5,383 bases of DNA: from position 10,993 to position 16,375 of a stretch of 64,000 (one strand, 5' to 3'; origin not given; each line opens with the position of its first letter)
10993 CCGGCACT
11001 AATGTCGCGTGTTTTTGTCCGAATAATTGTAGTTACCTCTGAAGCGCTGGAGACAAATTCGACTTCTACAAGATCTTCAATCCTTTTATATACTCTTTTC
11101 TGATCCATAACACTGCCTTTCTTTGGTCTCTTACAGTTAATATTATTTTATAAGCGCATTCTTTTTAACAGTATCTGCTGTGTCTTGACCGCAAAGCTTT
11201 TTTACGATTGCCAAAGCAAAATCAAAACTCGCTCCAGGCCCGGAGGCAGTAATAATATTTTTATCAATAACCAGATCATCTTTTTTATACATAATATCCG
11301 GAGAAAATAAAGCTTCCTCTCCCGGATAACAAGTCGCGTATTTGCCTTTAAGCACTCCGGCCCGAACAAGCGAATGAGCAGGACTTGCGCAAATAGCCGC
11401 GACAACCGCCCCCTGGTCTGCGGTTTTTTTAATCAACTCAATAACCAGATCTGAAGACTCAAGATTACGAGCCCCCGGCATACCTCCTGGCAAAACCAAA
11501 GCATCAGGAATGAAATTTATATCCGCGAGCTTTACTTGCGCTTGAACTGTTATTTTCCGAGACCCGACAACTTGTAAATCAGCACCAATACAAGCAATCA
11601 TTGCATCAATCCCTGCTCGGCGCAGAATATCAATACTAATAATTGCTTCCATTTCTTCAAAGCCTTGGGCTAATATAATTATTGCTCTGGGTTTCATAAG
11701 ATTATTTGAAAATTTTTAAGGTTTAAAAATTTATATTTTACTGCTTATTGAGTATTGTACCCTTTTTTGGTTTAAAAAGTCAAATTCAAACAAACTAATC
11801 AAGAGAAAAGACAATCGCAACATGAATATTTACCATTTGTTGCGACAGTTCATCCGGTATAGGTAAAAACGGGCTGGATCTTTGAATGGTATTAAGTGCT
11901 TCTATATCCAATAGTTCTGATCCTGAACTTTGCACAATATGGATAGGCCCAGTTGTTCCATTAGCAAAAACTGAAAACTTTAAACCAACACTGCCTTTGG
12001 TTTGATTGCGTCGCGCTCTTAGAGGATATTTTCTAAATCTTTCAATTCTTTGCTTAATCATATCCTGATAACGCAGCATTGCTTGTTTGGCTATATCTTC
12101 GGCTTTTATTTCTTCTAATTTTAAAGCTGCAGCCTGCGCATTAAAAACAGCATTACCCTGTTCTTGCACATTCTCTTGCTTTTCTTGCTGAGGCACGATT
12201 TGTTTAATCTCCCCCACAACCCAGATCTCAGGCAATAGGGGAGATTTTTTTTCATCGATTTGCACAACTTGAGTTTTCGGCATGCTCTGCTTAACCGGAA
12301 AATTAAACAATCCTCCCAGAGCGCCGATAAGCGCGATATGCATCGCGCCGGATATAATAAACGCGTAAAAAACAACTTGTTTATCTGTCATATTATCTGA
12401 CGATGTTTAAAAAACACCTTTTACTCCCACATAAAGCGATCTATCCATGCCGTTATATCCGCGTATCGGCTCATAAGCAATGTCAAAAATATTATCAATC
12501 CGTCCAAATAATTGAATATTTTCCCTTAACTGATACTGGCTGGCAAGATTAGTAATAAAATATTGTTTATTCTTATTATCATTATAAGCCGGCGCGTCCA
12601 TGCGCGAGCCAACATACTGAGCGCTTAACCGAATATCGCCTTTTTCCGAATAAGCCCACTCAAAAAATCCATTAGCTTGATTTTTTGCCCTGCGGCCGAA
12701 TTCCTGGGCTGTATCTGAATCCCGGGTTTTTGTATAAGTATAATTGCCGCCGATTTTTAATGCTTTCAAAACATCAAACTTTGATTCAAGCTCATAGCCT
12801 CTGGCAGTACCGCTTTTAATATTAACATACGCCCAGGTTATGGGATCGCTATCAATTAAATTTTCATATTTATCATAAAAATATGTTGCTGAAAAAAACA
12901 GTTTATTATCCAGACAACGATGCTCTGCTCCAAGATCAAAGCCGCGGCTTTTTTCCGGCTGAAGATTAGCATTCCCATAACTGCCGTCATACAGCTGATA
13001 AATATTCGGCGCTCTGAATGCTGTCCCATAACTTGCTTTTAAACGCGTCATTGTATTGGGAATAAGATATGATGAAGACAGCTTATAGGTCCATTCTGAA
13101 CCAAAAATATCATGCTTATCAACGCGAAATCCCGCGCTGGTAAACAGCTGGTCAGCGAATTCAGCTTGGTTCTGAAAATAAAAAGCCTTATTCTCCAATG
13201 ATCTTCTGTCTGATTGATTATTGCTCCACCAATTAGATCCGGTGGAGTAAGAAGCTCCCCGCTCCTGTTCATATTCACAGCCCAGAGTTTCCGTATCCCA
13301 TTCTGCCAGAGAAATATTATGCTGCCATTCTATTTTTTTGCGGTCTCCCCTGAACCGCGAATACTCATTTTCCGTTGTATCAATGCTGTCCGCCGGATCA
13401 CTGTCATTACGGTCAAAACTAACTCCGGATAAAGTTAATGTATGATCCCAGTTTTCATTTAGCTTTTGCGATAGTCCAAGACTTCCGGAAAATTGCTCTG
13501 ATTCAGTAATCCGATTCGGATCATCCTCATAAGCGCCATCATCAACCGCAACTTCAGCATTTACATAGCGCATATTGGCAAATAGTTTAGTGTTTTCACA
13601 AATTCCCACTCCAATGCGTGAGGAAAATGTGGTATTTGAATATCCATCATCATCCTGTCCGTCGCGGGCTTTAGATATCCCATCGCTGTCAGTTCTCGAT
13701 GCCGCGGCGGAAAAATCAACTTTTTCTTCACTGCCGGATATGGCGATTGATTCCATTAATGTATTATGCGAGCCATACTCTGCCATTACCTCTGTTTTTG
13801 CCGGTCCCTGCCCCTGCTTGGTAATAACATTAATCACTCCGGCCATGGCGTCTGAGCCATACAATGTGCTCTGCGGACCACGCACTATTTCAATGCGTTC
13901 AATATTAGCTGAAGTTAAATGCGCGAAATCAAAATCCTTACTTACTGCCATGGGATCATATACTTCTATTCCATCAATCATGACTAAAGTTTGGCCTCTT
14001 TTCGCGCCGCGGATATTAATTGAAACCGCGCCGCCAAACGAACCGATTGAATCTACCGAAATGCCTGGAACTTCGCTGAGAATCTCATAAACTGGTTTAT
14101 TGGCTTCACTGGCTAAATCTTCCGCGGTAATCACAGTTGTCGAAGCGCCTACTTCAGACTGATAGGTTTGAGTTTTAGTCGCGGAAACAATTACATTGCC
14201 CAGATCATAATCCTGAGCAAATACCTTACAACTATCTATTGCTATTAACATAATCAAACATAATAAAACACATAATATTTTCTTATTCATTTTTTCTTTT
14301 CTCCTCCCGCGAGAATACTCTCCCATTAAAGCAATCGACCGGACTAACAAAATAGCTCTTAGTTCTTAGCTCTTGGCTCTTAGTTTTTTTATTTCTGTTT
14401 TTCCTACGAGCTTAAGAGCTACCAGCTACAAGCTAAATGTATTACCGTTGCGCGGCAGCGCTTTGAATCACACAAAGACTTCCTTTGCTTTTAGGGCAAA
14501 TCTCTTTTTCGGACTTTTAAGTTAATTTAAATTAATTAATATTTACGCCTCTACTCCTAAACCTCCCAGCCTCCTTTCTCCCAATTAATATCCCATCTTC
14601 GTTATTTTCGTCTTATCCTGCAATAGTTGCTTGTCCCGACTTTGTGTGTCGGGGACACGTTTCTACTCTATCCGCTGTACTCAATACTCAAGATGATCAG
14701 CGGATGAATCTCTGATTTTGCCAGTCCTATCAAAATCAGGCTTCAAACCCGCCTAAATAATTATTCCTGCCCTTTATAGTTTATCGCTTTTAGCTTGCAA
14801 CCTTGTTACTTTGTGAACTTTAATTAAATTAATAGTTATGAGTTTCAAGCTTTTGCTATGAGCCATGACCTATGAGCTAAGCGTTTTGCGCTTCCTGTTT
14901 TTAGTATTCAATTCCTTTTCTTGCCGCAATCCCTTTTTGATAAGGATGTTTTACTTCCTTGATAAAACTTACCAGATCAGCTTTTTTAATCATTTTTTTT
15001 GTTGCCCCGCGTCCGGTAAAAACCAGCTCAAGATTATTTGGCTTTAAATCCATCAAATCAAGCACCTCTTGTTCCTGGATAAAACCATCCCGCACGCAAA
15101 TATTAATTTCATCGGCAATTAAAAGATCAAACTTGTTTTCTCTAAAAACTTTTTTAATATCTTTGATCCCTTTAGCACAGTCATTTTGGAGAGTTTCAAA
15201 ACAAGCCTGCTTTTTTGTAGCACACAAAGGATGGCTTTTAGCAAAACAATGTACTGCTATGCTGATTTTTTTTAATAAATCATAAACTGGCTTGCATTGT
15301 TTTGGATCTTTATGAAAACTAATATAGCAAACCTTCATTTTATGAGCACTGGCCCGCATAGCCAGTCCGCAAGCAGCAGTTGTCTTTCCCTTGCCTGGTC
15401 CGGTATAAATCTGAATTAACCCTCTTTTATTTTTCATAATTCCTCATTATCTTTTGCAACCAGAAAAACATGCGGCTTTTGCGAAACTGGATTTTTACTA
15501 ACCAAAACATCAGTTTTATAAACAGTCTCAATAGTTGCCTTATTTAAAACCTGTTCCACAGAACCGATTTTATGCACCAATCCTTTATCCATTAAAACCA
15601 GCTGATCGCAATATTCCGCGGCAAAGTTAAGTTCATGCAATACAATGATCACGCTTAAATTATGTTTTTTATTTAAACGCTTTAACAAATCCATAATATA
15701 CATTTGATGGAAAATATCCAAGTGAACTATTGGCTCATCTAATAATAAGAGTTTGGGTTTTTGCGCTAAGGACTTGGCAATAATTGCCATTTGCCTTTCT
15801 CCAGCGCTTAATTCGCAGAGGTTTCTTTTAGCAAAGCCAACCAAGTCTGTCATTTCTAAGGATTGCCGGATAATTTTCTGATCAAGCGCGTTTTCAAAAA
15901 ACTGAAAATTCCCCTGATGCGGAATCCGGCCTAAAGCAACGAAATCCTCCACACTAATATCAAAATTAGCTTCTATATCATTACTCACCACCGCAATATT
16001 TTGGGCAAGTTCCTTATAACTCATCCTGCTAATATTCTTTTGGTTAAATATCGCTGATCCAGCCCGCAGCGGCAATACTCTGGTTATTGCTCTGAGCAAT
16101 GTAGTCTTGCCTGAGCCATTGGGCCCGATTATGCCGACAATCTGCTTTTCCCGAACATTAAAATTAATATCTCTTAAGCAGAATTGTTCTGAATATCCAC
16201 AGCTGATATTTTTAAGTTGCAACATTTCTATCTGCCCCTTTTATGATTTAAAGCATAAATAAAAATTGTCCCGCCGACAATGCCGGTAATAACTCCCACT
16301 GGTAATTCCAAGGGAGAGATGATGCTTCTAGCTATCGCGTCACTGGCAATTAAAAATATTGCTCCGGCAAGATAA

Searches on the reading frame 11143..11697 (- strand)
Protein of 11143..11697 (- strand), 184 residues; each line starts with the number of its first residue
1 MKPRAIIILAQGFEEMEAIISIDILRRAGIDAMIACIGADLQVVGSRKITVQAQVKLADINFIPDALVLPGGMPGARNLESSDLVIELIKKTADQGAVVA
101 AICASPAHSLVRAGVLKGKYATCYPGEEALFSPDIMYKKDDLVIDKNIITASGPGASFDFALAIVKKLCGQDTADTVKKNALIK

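Call 64: search_protein_families(library=pfam, proteins=[window:11143-11697:-], max_evalue=0.00001)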
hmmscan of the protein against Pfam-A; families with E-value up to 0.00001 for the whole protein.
window:11143-11697:- (184 aa): 1 family
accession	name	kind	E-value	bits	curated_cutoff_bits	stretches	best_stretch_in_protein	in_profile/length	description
PF01965.30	DJ-1_PfpI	-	1.1e-36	126.5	26.6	1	4-166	2-164/165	DJ-1/PfpI family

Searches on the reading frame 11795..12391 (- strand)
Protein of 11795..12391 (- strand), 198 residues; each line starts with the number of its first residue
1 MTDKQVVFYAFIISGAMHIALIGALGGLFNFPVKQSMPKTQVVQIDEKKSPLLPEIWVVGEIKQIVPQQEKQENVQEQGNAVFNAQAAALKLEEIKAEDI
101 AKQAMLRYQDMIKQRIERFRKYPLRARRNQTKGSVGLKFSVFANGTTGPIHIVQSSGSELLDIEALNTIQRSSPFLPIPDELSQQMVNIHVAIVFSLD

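Call 64: search_protein_families(library=pfam, proteins=[window:11795-12391:-], max_evalue=0.00001)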
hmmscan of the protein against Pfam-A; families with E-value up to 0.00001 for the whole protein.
window:11795-12391:- (198 aa): 1 family
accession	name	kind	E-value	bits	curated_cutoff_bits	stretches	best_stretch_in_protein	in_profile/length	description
PF03544.19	TonB_C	-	9.6e-15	55.3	24.6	1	121-197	4-79/79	Gram-negative bacterial TonB protein C-terminal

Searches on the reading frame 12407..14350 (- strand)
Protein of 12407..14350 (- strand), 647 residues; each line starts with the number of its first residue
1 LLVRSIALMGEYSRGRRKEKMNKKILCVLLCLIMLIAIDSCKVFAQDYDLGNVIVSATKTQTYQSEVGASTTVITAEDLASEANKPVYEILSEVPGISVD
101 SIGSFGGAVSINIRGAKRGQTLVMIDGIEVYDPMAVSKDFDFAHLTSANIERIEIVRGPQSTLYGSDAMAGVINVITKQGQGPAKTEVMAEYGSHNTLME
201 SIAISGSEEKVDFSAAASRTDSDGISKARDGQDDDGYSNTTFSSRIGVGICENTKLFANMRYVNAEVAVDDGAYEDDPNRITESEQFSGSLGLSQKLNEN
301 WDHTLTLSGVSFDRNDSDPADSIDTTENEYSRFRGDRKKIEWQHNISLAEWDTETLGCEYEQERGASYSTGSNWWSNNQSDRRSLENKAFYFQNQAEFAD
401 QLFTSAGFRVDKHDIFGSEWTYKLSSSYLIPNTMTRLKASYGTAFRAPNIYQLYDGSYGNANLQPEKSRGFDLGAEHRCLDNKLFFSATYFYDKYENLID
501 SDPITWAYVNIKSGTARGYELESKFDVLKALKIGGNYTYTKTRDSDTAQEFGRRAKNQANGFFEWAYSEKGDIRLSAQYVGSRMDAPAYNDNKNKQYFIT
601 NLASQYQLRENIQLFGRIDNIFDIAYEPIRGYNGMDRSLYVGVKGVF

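Call 9: search_protein_families(library=pfam, proteins=[window:12407-14350:-])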
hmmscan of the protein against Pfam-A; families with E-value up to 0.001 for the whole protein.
window:12407-14350:- (647 aa): 2 families
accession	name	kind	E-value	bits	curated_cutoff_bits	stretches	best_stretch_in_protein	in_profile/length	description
PF00593.30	TonB_dep_Rec_b-barrel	-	3.4e-49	169.3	27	1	232-621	14-436/436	TonB dependent receptor-like, beta-barrel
PF07715.20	Plug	-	4.6e-25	88.6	23.9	1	65-172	3-107/107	TonB-dependent Receptor Plug Domain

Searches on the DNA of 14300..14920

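Call 81: search_rna_families(source=window, start=14300, end=14920, threshold=evalue, max_evalue=10)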
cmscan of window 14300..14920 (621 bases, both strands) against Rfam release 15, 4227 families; matches with E-value up to 10: 4.
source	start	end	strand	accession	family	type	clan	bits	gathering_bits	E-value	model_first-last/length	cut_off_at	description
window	14542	14658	+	RF02706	TeloSII_ncR30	Gene; sRNA;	-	16.5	86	0.22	1-226/226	no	TeloSII non coding RNA 30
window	14351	14436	+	RF03490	mir-1426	Gene; miRNA;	-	14.8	71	9.2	1-89/89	no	mir-1426 microRNA precursor family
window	14374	14398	-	RF00522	PreQ1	Cis-reg; riboswitch;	-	14.2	39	4.2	1-45/45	no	PreQ1 (pre queuosine) riboswitch aptamer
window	14351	14533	-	RF00174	Cobalamin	Cis-reg; riboswitch;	CL00101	11.3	31.5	2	1-189/189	no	Cobalamin riboswitch aptamer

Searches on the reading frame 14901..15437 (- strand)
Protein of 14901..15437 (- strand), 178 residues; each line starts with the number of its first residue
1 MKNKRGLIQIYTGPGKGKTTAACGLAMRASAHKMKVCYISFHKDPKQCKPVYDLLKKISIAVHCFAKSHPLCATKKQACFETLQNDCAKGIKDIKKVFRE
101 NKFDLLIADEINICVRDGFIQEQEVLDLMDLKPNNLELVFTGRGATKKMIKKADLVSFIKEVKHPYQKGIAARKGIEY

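Call 9: search_protein_families(library=pfam, proteins=[window:14901-15437:-])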
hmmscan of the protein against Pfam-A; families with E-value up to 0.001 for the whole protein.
window:14901-15437:- (178 aa): 2 families
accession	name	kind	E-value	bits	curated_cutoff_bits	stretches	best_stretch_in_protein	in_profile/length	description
PF02572.21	CobA_CobO_BtuR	-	1.2e-49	169.2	25.7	1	4-178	1-172/172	ATP:corrinoid adenosyltransferase BtuR/CobO/CobP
PF24883.2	NPHP3_N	-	0.00033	21.3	24.8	1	4-101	21-112/164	Nephrocystin 3, N-terminal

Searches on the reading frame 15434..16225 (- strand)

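Call 9: search_protein_families(library=pfam, proteins=[window:15434-16225:-])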
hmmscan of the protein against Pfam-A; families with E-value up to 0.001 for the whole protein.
window:15434-16225:- (263 aa): 11 families
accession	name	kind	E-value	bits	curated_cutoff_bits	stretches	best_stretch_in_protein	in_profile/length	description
PF00005.33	ABC_tran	-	5.5e-29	102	25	1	17-166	1-136/137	ABC transporter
PF02463.25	SMC_N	-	3.8e-11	43.3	40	1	26-204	23-204/220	RecF/RecN/SMC N terminal domain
PF13304.12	AAA_21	-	6.3e-10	40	27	1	29-56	1-27/304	AAA domain, putative AbiEii toxin, Type IV TA system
PF13476.12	AAA_23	-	1.2e-08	36.2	27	1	16-134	11-123/201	AAA domain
PF13555.12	AAA_29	-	6.9e-06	26.2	27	1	22-62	17-56/61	P-loop containing region of AAA domain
PF13166.12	AAA_13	-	2e-05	23.9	36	0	32-91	21-80/713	AAA domain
PF09818.15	ABC_ATPase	-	5.5e-05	22.8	23.2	0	27-49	79-101/283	P-loop domain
PF13401.12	AAA_22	-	8.8e-05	23.3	27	1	26-195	4-121/130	AAA domain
PF13175.12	AAA_15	-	9.6e-05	22.6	32.1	1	16-54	13-50/374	AAA ATPase domain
PF13191.12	AAA_16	-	0.00067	20.6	32.6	0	28-85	25-83/167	AAA ATPase domain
PF13521.12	AAA_28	-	0.00087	20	27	0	32-50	4-22/164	AAA domain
